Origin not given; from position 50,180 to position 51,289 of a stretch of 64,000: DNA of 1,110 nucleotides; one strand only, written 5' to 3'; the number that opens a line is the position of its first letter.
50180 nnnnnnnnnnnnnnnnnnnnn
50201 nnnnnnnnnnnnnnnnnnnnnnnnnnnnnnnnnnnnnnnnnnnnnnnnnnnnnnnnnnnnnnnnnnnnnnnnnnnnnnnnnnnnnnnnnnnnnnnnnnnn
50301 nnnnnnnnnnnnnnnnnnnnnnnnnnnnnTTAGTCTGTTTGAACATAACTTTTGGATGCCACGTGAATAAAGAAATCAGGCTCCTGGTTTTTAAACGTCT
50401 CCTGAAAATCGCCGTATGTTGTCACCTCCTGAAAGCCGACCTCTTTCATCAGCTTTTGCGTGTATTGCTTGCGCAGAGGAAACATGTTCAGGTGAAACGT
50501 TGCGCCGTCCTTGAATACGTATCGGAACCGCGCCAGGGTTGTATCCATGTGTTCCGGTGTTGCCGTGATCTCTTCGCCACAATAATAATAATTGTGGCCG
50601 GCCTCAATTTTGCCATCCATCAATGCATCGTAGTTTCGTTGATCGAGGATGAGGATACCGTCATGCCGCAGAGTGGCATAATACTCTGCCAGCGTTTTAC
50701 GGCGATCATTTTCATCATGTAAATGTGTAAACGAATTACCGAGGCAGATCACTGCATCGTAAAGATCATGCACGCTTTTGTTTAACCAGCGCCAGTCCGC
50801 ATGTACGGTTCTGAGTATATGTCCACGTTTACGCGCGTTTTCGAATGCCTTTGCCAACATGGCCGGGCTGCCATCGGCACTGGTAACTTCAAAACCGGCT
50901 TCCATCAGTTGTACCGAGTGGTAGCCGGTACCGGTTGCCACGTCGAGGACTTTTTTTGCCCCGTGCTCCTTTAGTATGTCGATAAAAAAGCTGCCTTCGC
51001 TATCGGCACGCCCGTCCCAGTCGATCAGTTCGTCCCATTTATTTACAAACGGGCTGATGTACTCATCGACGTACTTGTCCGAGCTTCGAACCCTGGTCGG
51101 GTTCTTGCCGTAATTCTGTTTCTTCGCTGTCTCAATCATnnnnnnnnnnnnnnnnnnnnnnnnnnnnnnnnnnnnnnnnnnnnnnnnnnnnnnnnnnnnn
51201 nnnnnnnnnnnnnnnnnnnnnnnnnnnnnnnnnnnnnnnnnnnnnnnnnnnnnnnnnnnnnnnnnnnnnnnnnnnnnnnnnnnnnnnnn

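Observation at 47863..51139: De novo glycine-betaine synthesis by threefold glycine methylation (GSMT + SDMT) in an operon with a BCCT transporter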

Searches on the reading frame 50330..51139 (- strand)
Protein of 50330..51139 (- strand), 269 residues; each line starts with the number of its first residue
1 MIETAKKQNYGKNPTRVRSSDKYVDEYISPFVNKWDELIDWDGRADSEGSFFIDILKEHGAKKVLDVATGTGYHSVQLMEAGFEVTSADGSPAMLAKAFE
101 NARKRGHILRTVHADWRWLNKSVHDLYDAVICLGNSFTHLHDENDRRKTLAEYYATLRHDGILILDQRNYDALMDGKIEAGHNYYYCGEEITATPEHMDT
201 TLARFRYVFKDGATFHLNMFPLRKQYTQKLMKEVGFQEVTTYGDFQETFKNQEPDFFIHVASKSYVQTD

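Call 3: search_protein_families(library=pfam, proteins=[window:50330-51139:-])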
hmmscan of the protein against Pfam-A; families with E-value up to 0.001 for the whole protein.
window:50330-51139:- (269 aa): 7 families
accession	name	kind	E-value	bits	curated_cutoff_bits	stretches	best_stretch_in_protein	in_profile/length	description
PF13649.12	Methyltransf_25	-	3.7e-15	56.8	27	1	64-161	1-97/97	Methyltransferase domain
PF08241.18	Methyltransf_11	-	4.4e-11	43.7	21.2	1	65-165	1-95/95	Methyltransferase domain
PF13847.12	Methyltransf_31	-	4.2e-10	39.9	27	1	59-190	2-130/145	Methyltransferase domain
PF08242.18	Methyltransf_12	-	6.8e-08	33.6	30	1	65-163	1-98/98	Methyltransferase domain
PF13489.12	Methyltransf_23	-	5.3e-06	26.7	27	1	61-237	23-160/164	Methyltransferase domain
PF01209.24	Ubie_methyltran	-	5.4e-05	23.1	20.1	1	51-165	38-151/233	ubiE/COQ5 methyltransferase family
PF05175.20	MTS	-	0.00071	19.7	23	0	44-132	15-104/170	Methyltransferase small domain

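Call 4: search_protein_families(library=ncbifam, proteins=[window:50330-51139:-])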
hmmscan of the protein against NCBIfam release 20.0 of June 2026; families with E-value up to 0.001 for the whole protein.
window:50330-51139:- (269 aa): 18 families
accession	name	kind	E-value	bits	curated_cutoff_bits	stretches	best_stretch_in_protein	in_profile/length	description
NF051855.1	GlySarMtaseBact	equivalog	1.7e-143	476.9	350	1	8-265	1-258/259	glycine/sarcosine N-methyltransferase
NF041820.1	daptide_MTase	equivalog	1.3e-12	47.7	175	1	57-180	34-157/243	daptide-type RiPP biosynthesis methyltransferase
NF043040.1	corrin_prot_MT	hypoth_equivalog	1.6e-11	44.1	180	1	61-165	42-147/216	corrinoid protein-associated methyltransferase CpaM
TIGR01934.1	MenG_MenH_UbiE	subfamily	4.4e-08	32.7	158.35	1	53-240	32-207/223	ubiquinone/menaquinone biosynthesis methyltransferase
TIGR02021.1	BchM-ChlM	equivalog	1.6e-07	31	158.9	1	55-160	47-150/218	magnesium protoporphyrin IX methyltransferase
TIGR03534.1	RF_mod_PrmC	equivalog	1.2e-06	28.2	199.1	1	54-132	82-162/253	peptide chain release factor N(5)-glutamine methyltransferase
NF001241.0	PRK00216.1-2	equivalog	3.9e-06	26.7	327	1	55-161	46-143/231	demethylmenaquinone methyltransferase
TIGR01983.1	UbiG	equivalog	7.8e-06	25.4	102.95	1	57-167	46-153/228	bifunctional 2-polyprenyl-6-hydroxyphenol methylase/3-demethylubiquinol 3-O-methyltransferase UbiG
TIGR00537.1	hemK_rel_arch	hypoth_equivalog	1.2e-05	25.1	87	1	53-150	12-105/179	HemK2/MTQ2 family protein methyltransferase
NF001244.0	PRK00216.1-5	equivalog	2.3e-05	23.8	216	1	53-242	41-221/236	bifunctional demethylmenaquinone methyltransferase/2-methoxy-6-polyprenyl-1,4-benzoquinol methylase UbiE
NF011650.0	PRK15068.1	equivalog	9e-05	21.5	209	1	56-167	118-227/324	tRNA 5-methoxyuridine(34)/uridine 5-oxyacetic acid(34) synthase CmoB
NF008405.0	PRK11207.1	equivalog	0.00018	21.1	218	1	60-132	30-101/198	tellurite resistance methyltransferase TehB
NF007610.0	PRK10258.1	equivalog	0.00021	20.7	342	1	53-103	35-85/251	malonyl-ACP O-methyltransferase BioC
NF011529.0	PRK14968.1-3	equivalog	0.00025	20.5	162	1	51-131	25-103/198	putative methyltransferase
TIGR02072.1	BioC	equivalog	0.00036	20.4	184.95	0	53-165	24-132/244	malonyl-ACP O-methyltransferase BioC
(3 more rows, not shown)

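Call 7: search_solved_structures(query=window:50330-51139:-, show_alignments=2)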
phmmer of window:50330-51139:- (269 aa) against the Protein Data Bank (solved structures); distinct sequences matched with E-value up to 0.001: 20.
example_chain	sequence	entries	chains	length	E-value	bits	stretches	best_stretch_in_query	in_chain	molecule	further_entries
5h02_A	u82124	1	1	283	6.2e-120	403.2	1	6-263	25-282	Glycine sarcosine N-methyltransferase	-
5gwx_A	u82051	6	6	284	3.9e-119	400.6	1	6-263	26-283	Glycine sarcosine N-methyltransferase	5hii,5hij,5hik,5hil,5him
1bhj_A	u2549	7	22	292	5.1e-26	95.3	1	40-193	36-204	GLYCINE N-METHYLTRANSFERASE | PROTEIN (GLYCINE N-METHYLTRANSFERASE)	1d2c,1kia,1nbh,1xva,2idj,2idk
3thr_A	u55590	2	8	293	5.1e-26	95.3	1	40-193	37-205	Glycine N-methyltransferase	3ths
1d2g_A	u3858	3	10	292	1.3e-25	93.9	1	40-193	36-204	GLYCINE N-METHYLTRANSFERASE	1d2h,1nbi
2azt_A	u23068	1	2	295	1e-24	91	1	40-189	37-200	Glycine N-methyltransferase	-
1r74_A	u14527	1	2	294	1e-24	91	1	40-189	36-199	Glycine N-methyltransferase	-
12yi_A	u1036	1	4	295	1e-24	91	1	40-189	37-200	Glycine N-methyltransferase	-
1r8x_A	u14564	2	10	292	1.5e-24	90.4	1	40-189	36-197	glycine N-methyltransferase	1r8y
1wzn_A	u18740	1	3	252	2.6e-07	34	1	46-166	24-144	SAM-dependent methyltransferase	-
3d2l_A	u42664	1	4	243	3.9e-06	30.1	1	60-261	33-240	SAM-dependent methyltransferase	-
2avn_A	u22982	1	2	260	5.4e-06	29.6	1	47-181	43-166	ubiquinone/menaquinone biosynthesis methyltransferase-related protein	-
9ri2_A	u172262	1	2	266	9.1e-06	28.9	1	63-169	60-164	Methyltransferase, putative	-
2kw5_A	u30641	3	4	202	2.2e-05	27.6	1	48-166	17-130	Slr1183 protein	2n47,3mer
3e23_A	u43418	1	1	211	6.2e-05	26.2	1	61-133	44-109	uncharacterized protein RPA2492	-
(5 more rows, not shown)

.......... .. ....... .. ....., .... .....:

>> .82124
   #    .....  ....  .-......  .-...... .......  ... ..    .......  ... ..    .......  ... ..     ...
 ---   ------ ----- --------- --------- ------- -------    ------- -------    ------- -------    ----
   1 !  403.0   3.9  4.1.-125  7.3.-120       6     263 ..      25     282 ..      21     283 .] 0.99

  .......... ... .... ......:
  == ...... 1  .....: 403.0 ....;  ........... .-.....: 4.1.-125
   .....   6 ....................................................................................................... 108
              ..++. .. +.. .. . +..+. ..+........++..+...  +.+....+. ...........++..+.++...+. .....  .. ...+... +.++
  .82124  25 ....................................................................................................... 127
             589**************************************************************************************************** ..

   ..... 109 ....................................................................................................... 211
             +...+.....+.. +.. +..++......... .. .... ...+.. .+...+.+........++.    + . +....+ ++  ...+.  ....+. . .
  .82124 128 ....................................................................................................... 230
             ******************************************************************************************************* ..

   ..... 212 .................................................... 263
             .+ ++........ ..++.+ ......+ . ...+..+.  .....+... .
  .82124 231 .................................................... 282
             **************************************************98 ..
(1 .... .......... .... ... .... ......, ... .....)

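Call 9: find_encoding_contigs(protein=window:50330-51139:-, flank=10000, max_places=6)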
Protein window:50330-51139:- (269 aa): no gene with exactly this product is on record in the collection.

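Call 10: find_homologous_proteins(query=window:50330-51139:-)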
Query window:50330-51139:- (269 aa): 3727 proteins with E <= 0.001 among 4032 candidates; the best 120 are listed.
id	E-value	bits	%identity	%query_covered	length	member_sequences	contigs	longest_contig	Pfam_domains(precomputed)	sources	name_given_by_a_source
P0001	4.6e-183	625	100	100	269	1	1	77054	PF13847.13,PF13489.13,PF13649.13,PF08241.19,PF08242.19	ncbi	-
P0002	4.8e-158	543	86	98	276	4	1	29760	PF13847.13,PF13649.13,PF08241.19,PF08242.19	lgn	-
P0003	1.3e-156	538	83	100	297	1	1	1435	PF13847.13,PF13489.13,PF13649.13,PF01209.25,PF08241.19,PF08242.19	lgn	-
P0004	2.9e-152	524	81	100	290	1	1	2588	PF13847.13,PF13489.13,PF13649.13,PF08241.19,PF08242.19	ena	-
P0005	1.0e-149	516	80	100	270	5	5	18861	PF13847.13,PF13649.13,PF08241.19,PF08242.19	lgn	-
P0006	2.7e-149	514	85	92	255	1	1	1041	PF13847.13,PF13489.13,PF13649.13,PF08241.19,PF08242.19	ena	-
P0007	2.6e-148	511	78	100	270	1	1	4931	PF13847.13,PF13489.13,PF13649.13,PF08241.19,PF08242.19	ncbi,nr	ncbi:MAG: class I SAM-dependent methyltransferase [Thiotrichales bacterium]|nr:class I SAM-dependent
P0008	5.9e-147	507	79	99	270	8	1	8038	PF13847.13,PF13489.13,PF13649.13,PF08241.19,PF08242.19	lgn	-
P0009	3.6e-144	497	80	96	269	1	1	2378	PF13847.13,PF13489.13,PF13649.13,PF08241.19,PF08242.19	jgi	jgi:glycine/sarcosine N-methyltransferase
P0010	9.3e-144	496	76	100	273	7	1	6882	PF13847.13,PF13489.13,PF13649.13,PF08241.19,PF08242.19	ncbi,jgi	ncbi:MAG: class I SAM-dependent methyltransferase [Gammaproteobacteria bacterium]|jgi:glycine/sarcos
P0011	3.5e-143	494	76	100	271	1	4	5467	PF13847.13,PF13489.13,PF13649.13,PF01209.25,PF08241.19,PF08242.19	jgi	jgi:glycine/sarcosine N-methyltransferase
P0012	6.0e-143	493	75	100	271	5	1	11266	PF13847.13,PF13489.13,PF13649.13,PF08241.19,PF08242.19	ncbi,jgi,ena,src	-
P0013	8.8e-143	493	77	99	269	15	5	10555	PF13847.13,PF13489.13,PF13649.13,PF01209.25,PF08241.19,PF08242.19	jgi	-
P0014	2.0e-142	492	78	98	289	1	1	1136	PF13847.13,PF13489.13,PF13649.13,PF01209.25,PF08241.19,PF08242.19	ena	-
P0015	2.4e-142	492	77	100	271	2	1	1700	PF13847.13,PF13489.13,PF13649.13,PF08241.19,PF08242.19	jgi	jgi:glycine/sarcosine N-methyltransferase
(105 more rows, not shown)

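Call 11: find_related_loci(query=window:50330-51139:-, collection=genome_contigs, flank=6000)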
Query window:50330-51139:- (269 aa) in genome_contigs; peptide patterns used: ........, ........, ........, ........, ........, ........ (x = any residue, [..] = any of these).
600 stretches matched a pattern (row limit reached: there are more); 575 encode a relative of the query (tblastn E <= 1e-3); the best 80 are kept; 80 distinct loci.
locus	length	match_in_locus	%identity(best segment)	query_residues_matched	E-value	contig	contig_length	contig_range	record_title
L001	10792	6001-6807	75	1-269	7e-147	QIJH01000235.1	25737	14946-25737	MAG: Chromatiaceae bacterium isolate SZUA-76 Ga0063293_10009559, whole genome shotgun sequence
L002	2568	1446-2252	75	1-269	3e-155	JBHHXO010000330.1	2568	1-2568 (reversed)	MAG: Thiogranum sp. isolate D_1_bin.43 NODE_34814_length_2568_cov_5.574214, whole genome shotgun sequence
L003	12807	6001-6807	75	1-269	2e-146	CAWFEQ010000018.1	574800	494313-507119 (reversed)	MAG: uncultured Gammaproteobacteria bacterium isolate MFD05684.bin.1.219 genome assembly, contig: contig_3993, whole gen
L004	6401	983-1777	77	1-265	6e-146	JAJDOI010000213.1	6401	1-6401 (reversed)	MAG: Thiogranum sp. isolate MASpbin.12 k141_2577638, whole genome shotgun sequence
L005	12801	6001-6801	75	1-267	4e-145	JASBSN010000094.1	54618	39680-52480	MAG: Thiogranum sp. isolate BWSM_138 k141_1606481, whole genome shotgun sequence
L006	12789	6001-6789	76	7-269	1e-144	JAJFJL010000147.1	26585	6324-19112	MAG: Nitrosomonas sp. isolate OFTM37 OFTM37_146, whole genome shotgun sequence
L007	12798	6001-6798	75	1-266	2e-144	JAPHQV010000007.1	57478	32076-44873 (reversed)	MAG: Gammaproteobacteria bacterium isolate N1D-Bin_12 c_000001208888, whole genome shotgun sequence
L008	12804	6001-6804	74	2-269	3e-144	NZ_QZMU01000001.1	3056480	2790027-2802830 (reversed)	Thiohalobacter thiocyanaticus strain Hrh1 Consensus0, whole genome shotgun sequence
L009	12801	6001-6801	75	1-267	8e-144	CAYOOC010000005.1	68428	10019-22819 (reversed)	MAG TPA_asm: uncultured Thiohalophilus sp. isolate SRP332253_co2_152 genome assembly, contig: NODE_310_length_68428_cov_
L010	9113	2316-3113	74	1-266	2e-143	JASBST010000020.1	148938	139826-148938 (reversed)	MAG: Thiogranum sp. isolate BWSM_146 k141_294564, whole genome shotgun sequence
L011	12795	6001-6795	74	2-266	2e-143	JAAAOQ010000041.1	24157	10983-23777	MAG: Gammaproteobacteria bacterium isolate GSL.Bin27 NODE_1219_length_24157_cov_0.348977, whole genome shotgun sequence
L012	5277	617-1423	73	1-269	1e-144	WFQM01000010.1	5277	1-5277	MAG: Gammaproteobacteria bacterium isolate S013_42 k151_106158, whole genome shotgun sequence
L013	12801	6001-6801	75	1-267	2e-143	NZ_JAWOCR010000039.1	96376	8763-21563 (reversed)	MAG: Thiohalophilus sp. isolate BLK5-1.bin.48 k191_306952, whole genome shotgun sequence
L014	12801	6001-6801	73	1-267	6e-143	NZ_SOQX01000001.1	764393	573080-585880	Thiohalophilus thiocyanatoxydans strain DSM 16326 Ga0244672_101, whole genome shotgun sequence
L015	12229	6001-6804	75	1-268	1e-142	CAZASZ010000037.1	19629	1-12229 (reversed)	MAG TPA_asm: uncultured Gammaproteobacteria bacterium isolate binchicken_co275_411 genome assembly, contig: NODE_3621_le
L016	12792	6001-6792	75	2-265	2e-142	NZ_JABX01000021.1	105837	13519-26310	Thiohalocapsa sp. ML1 contig00021, whole genome shotgun sequence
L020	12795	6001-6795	74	2-266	1e-142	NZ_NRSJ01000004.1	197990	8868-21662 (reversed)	Halochromatium glycolicum strain DSM 11080 scaffold0004, whole genome shotgun sequence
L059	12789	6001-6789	66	7-269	7e-129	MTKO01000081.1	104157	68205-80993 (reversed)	Candidatus Electrothrix aarhusensis isolate MCF Contig3, whole genome shotgun sequence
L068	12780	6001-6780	65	8-267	1e-126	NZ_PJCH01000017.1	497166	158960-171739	Hyphococcus luteus strain SY-3-19 17, whole genome shotgun sequence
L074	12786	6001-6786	66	4-265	8e-127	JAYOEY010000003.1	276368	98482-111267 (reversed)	MAG: Rhodospirillales bacterium isolate 139552_S154_concoct_bins.tsv.156 NODE_12_length_276368_cov_26.120696, whole geno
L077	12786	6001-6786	69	8-269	1e-126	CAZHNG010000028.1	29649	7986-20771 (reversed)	MAG TPA_asm: uncultured Saprospiraceae bacterium isolate SRP141376_co5_359 genome assembly, contig: NODE_3591_length_296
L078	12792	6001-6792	67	2-265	3e-126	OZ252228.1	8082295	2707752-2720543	MAG: Candidatus Latescibacterota bacterium isolate 2d5a3a6b-ac94-4199-888f-c4fbb53c5f42 genome assembly, chromosome: 1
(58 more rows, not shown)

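Call 12: find_encoding_contigs(protein=P0001, flank=10000, max_places=3)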
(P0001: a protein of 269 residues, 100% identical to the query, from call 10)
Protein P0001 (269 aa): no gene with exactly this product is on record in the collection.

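Call 33: search_protein_families(library=ncbifam, max_evalue=1e-50, proteins=[L074:7624-9144:+, L077:8489-10078:+, L004:2653-4275:+])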
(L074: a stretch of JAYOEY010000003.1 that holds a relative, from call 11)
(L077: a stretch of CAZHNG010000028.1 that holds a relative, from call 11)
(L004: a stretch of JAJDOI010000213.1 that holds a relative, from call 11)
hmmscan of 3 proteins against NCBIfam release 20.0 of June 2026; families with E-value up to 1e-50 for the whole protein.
L074:7624-9144:+ (506 aa): 5 families
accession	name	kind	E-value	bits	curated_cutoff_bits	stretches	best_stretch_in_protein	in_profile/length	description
NF047988.1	betaine_BCCT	equivalog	1.2e-169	564.9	650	1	21-504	2-482/483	glycine betaine uptake BCCT transporter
TIGR00842.1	bcct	subfamily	6.4e-158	526.2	407.55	1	59-505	1-451/452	BCCT family transporter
NF007399.1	PRK09928.1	subfamily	5.1e-142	474.2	695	1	20-501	14-496/675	choline BCCT transporter BetT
NF002887.1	PRK03356.1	equivalog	1.4e-85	287.9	541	1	21-501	13-494/497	L-carnitine/gamma-butyrobetaine antiporter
NF007412.0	PRK09950.1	equivalog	3e-72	243.9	647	1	21-504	12-497/536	BCCT family transporter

L077:8489-10078:+ (529 aa): 5 families
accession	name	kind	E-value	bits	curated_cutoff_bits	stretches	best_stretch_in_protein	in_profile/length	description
NF047988.1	betaine_BCCT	equivalog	5.1e-176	585.9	650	1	15-495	2-482/483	glycine betaine uptake BCCT transporter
TIGR00842.1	bcct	subfamily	1.6e-156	521.6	407.55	1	53-497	1-452/452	BCCT family transporter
NF007399.1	PRK09928.1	subfamily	1.3e-154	515.8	695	1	6-509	6-513/675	choline BCCT transporter BetT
NF002887.1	PRK03356.1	equivalog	6e-84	282.5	541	1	5-489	3-491/497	L-carnitine/gamma-butyrobetaine antiporter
NF007412.0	PRK09950.1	equivalog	8e-70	235.9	647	1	21-511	17-513/536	BCCT family transporter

L004:2653-4275:+ (540 aa): 5 families
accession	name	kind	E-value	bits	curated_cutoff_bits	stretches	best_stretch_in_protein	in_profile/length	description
NF047988.1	betaine_BCCT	equivalog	7.1e-163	542.6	650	1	28-520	2-482/483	glycine betaine uptake BCCT transporter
TIGR00842.1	bcct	subfamily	2.5e-148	494.6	407.55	1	66-522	1-452/452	BCCT family transporter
NF007399.1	PRK09928.1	subfamily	2.3e-141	472.1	695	1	24-531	11-511/675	choline BCCT transporter BetT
NF002887.1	PRK03356.1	equivalog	1.3e-81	274.8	541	1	23-515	8-492/497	L-carnitine/gamma-butyrobetaine antiporter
NF007412.0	PRK09950.1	equivalog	3.6e-69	233.7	647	1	29-529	12-506/536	BCCT family transporter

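Call 35: search_protein_families(library=ncbifam, max_evalue=1e-40, proteins=[L020:6807-7646:+, L008:6828-7649:+, L014:6813-7649:+, L059:6797-7636:+, L078:6806-7639:+, L004:1795-2628:+, L016:6819-7655:+, L068:6801-7613:+])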
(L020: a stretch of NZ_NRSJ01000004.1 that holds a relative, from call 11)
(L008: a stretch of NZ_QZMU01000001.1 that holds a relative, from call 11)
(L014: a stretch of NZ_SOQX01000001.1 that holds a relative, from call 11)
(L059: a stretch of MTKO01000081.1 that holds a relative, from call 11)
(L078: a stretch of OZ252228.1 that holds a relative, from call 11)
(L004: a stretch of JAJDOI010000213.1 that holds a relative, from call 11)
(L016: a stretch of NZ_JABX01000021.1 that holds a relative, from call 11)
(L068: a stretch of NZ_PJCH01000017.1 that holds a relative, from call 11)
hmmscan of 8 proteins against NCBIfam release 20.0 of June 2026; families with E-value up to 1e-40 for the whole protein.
L020:6807-7646:+ (280 aa): 1 family
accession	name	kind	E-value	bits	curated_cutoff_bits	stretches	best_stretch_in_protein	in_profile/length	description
NF041675.1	sarc_dimgly_tmase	equivalog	2.7e-125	417.9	550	1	1-279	1-277/278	sarcosine/dimethylglycine N-methyltransferase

L008:6828-7649:+ (274 aa): 1 family
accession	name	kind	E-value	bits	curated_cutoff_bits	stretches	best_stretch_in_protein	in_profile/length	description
NF041675.1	sarc_dimgly_tmase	equivalog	6.5e-148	492.1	550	1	4-274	7-277/278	sarcosine/dimethylglycine N-methyltransferase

L014:6813-7649:+ (279 aa): 1 family
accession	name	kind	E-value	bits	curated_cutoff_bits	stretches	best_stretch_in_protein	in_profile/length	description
NF041675.1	sarc_dimgly_tmase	equivalog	3.7e-136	453.5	550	1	6-278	6-277/278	sarcosine/dimethylglycine N-methyltransferase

L059:6797-7636:+ (280 aa): 1 family
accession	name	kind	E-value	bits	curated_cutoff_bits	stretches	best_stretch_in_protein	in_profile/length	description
NF041675.1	sarc_dimgly_tmase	equivalog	5.1e-105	351.4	550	1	5-280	4-277/278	sarcosine/dimethylglycine N-methyltransferase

L078:6806-7639:+ (278 aa): 1 family
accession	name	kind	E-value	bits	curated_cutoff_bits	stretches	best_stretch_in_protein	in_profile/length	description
NF041675.1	sarc_dimgly_tmase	equivalog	4.5e-129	430.3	550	1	7-277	7-277/278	sarcosine/dimethylglycine N-methyltransferase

L004:1795-2628:+ (278 aa): 1 family
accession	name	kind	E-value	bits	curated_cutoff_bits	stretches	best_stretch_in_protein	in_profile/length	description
NF041675.1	sarc_dimgly_tmase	equivalog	1.1e-122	409.3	550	1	1-277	1-277/278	sarcosine/dimethylglycine N-methyltransferase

L016:6819-7655:+ (279 aa): 1 family
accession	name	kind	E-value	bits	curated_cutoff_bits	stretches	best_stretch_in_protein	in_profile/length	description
NF041675.1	sarc_dimgly_tmase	equivalog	2.2e-121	405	550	1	3-278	3-277/278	sarcosine/dimethylglycine N-methyltransferase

L068:6801-7613:+ (271 aa): 1 family
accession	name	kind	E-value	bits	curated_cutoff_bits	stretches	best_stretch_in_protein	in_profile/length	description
NF041675.1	sarc_dimgly_tmase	equivalog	5.6e-115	384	550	1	2-271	8-277/278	sarcosine/dimethylglycine N-methyltransferase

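Call 38: find_encoding_contigs(protein=P0002, flank=8000, max_places=3)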
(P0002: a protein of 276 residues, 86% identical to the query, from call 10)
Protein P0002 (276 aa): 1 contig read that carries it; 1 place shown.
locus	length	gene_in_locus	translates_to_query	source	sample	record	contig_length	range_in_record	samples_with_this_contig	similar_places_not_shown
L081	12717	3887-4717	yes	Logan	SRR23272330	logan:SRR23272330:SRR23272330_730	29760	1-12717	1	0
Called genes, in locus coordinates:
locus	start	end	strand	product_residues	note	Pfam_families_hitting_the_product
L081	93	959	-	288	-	PF01408:GFO_IDH_MocA (weak), PF01488:Shikimate_DH, PF02558:ApbA (weak), PF02826:2-Hacid_dh_C (weak), PF03446:NAD_binding_2, PF03807:F420_oxidored, PF10727:Rossmann-like (weak), PF14833:NAD_binding_11, +1 more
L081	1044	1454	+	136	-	PF14347:DUF4399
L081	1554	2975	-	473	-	PF01546:Peptidase_M20, PF07687:M20_dimer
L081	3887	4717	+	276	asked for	PF13847:Methyltransf_31, PF08241:Methyltransf_11, PF08242:Methyltransf_12 (weak), PF13649:Methyltransf_25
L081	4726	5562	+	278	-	PF02353:CMAS, PF13489:Methyltransf_23 (weak), PF01209:Ubie_methyltran (weak), PF13649:Methyltransf_25, PF13847:Methyltransf_31, PF08241:Methyltransf_11, PF08242:Methyltransf_12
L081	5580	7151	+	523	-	PF02028:BCCT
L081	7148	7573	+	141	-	-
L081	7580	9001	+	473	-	PF00474:SSF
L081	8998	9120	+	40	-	-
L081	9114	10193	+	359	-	PF02729:OTCace_N, PF00185:OTCace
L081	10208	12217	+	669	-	PF13522:GATase_6, PF13537:GATase_7, PF12481:DUF3700 (weak), PF00733:Asn_synthase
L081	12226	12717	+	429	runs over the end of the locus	PF04389:Peptidase_M28, PF01546:Peptidase_M20, PF07687:M20_dimer (faint)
